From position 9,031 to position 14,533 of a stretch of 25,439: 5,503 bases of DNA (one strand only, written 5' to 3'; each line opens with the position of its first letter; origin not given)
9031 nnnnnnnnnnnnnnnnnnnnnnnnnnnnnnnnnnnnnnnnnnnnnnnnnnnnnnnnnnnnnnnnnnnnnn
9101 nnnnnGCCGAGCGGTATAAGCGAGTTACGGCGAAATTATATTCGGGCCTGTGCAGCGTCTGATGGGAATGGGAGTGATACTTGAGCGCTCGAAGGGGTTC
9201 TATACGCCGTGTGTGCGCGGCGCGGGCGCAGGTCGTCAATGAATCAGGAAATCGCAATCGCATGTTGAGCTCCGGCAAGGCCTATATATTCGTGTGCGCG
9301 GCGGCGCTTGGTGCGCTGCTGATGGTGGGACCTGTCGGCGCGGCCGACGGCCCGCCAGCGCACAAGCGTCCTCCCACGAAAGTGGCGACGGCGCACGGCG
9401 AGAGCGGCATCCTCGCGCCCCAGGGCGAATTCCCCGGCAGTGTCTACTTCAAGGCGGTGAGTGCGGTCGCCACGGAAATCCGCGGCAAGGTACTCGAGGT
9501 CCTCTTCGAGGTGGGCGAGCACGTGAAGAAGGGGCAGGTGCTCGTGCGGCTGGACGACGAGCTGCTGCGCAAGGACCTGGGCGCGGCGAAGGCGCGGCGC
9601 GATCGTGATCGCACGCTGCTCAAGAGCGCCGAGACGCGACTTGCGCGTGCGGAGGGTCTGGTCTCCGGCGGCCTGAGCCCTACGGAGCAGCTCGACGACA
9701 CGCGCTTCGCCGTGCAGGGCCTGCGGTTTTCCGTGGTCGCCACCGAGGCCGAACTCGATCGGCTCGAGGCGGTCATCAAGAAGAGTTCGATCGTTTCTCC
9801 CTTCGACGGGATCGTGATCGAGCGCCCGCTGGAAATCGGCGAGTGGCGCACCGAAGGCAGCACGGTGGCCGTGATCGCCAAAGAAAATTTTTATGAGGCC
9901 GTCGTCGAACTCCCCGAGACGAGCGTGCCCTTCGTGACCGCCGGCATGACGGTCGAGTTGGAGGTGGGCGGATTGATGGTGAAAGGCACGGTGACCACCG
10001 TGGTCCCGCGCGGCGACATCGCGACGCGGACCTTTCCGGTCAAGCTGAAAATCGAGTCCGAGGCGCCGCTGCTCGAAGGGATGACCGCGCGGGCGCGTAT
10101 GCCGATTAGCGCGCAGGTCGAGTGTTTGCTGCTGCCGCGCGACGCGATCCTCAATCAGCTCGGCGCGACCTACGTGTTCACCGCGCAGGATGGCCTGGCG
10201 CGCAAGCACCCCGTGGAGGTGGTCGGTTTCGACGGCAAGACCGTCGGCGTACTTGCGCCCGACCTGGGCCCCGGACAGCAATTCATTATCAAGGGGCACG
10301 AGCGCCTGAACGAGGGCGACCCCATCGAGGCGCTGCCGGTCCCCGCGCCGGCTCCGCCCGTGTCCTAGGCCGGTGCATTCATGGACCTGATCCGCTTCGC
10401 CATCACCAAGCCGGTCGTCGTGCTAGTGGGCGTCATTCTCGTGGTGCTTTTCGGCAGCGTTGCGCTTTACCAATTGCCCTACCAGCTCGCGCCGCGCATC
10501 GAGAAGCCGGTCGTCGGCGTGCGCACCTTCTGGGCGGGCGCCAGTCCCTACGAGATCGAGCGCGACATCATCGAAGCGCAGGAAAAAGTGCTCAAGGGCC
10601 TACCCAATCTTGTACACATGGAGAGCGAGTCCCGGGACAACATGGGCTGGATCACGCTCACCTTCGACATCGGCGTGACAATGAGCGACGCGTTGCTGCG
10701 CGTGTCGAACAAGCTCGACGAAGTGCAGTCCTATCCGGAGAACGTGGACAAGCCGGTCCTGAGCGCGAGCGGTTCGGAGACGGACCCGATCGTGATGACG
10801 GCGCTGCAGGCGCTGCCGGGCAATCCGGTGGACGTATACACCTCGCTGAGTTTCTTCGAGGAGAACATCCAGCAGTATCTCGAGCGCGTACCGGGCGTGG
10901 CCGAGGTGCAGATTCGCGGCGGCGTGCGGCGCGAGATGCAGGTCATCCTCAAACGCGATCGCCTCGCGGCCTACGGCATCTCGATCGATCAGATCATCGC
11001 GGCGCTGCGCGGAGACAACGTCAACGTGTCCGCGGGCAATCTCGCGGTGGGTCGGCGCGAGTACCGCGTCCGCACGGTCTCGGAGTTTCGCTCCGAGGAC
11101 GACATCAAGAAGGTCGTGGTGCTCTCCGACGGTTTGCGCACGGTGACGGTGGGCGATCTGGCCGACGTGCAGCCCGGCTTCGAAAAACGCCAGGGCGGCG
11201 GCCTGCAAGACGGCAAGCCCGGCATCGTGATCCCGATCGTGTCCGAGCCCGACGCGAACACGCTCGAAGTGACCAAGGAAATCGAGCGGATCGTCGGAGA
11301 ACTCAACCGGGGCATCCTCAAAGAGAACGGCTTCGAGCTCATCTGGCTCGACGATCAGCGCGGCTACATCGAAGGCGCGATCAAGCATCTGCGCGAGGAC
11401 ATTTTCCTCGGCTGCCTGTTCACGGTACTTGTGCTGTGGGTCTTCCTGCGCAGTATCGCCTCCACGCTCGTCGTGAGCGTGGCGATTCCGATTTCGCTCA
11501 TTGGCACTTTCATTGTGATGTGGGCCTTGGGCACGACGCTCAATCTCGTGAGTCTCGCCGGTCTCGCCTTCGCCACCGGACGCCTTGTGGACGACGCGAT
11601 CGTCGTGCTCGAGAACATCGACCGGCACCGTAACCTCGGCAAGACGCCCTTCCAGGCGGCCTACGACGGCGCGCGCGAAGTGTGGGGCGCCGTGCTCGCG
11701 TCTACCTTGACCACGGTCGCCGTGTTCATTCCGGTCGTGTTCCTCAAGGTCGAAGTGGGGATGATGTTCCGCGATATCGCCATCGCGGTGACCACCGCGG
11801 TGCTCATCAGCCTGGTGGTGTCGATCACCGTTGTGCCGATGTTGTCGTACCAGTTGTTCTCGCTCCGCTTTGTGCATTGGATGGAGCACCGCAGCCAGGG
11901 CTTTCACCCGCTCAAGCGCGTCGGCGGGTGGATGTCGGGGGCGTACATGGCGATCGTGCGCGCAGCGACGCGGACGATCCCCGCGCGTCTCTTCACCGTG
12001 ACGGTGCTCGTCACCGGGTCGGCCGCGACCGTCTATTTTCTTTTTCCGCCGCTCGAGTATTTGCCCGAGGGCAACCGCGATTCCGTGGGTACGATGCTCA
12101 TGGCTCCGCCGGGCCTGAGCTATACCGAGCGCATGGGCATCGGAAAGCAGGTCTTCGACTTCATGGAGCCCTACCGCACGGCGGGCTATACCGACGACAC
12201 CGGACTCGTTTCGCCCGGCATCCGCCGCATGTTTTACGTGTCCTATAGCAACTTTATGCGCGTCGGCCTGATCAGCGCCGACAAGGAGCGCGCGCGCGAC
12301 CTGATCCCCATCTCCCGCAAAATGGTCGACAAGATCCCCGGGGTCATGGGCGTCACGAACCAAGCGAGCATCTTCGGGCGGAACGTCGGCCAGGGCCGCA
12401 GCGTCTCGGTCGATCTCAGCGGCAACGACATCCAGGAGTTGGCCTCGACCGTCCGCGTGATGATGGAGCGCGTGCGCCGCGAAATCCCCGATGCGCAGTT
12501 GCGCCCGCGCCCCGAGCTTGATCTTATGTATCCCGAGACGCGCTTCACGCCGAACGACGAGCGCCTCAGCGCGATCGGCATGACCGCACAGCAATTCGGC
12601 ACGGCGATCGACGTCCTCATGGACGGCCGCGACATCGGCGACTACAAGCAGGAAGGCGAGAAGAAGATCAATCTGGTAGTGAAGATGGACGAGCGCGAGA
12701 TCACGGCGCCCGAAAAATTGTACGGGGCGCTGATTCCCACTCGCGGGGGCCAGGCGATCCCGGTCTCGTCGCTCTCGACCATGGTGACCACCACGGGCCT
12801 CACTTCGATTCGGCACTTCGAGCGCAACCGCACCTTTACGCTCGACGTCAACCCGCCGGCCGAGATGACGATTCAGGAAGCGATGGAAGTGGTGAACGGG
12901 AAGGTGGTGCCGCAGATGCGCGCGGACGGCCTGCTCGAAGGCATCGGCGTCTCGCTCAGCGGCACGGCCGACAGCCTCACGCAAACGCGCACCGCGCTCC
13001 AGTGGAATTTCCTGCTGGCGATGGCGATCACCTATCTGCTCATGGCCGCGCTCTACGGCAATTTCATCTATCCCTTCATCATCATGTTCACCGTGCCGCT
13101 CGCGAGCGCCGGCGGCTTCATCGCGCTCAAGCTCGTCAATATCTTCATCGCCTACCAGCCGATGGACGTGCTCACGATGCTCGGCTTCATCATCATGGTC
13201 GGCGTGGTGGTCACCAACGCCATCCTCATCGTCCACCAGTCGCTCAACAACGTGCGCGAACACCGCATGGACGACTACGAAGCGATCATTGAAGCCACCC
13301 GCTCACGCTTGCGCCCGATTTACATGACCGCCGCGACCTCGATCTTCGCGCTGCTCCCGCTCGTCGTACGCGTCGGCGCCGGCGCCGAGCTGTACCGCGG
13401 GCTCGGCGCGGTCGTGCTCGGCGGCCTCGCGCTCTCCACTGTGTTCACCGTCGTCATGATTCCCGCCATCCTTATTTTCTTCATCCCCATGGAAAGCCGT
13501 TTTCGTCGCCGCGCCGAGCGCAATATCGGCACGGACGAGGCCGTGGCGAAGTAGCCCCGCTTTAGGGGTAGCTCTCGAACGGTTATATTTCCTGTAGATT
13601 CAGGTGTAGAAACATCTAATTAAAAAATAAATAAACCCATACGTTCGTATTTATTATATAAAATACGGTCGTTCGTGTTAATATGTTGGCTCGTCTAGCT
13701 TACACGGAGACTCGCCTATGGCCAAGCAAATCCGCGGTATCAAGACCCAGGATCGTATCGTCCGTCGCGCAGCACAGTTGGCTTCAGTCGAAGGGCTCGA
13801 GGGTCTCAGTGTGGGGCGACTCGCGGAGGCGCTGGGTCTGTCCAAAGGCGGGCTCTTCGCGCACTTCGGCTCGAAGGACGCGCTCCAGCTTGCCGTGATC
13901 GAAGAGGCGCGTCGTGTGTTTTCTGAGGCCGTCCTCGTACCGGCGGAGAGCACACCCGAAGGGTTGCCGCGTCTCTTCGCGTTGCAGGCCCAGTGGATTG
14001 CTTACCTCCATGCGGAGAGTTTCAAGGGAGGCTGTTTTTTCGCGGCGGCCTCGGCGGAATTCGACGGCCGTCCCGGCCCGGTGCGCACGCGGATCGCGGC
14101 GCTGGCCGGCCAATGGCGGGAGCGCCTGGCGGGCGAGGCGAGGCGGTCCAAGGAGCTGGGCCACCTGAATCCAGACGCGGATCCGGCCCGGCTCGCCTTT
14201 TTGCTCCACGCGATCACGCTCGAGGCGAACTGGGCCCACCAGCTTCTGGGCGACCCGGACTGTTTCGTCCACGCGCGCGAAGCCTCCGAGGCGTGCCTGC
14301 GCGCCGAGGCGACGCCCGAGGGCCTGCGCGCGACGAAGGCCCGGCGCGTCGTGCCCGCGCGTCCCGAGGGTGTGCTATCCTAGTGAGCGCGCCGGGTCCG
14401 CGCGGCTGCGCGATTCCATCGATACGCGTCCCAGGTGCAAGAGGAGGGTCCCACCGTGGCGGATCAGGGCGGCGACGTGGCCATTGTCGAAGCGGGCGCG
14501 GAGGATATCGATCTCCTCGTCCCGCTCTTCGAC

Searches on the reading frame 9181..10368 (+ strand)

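Call 14: search_protein_families(library=pfam, proteins=[window:9181-10368:+], max_evalue=0.001)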
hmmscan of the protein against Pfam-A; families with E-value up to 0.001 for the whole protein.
window:9181-10368:+ (395 aa): 3 families
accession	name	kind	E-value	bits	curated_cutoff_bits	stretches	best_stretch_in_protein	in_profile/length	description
PF13437.12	HlyD_3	-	1.2e-16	61.8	22.2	1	204-298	2-104/106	HlyD family secretion protein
PF16576.10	HlyD_D23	-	1.3e-14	54.4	30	1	92-297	18-208/214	Barrel-sandwich domain of CusB or HlyD membrane-fusion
PF13533.13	Biotin_lipoyl_2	-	0.00054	20.2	29.8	1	96-125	3-32/32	Biotin-lipoyl like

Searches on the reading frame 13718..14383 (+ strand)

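Call 14: search_protein_families(library=pfam, proteins=[window:13718-14383:+], max_evalue=0.001)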
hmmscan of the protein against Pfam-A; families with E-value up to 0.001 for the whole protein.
window:13718-14383:+ (221 aa): 2 families
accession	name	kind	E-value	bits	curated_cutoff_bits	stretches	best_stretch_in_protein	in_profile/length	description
PF16925.10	TetR_C_13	-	1.2e-31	109.8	27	1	82-189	1-108/109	Tetracyclin repressor-like, C-terminal domain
PF00440.29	TetR_N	-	3.4e-11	43.2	24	1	14-60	1-47/47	Bacterial regulatory proteins, tetR family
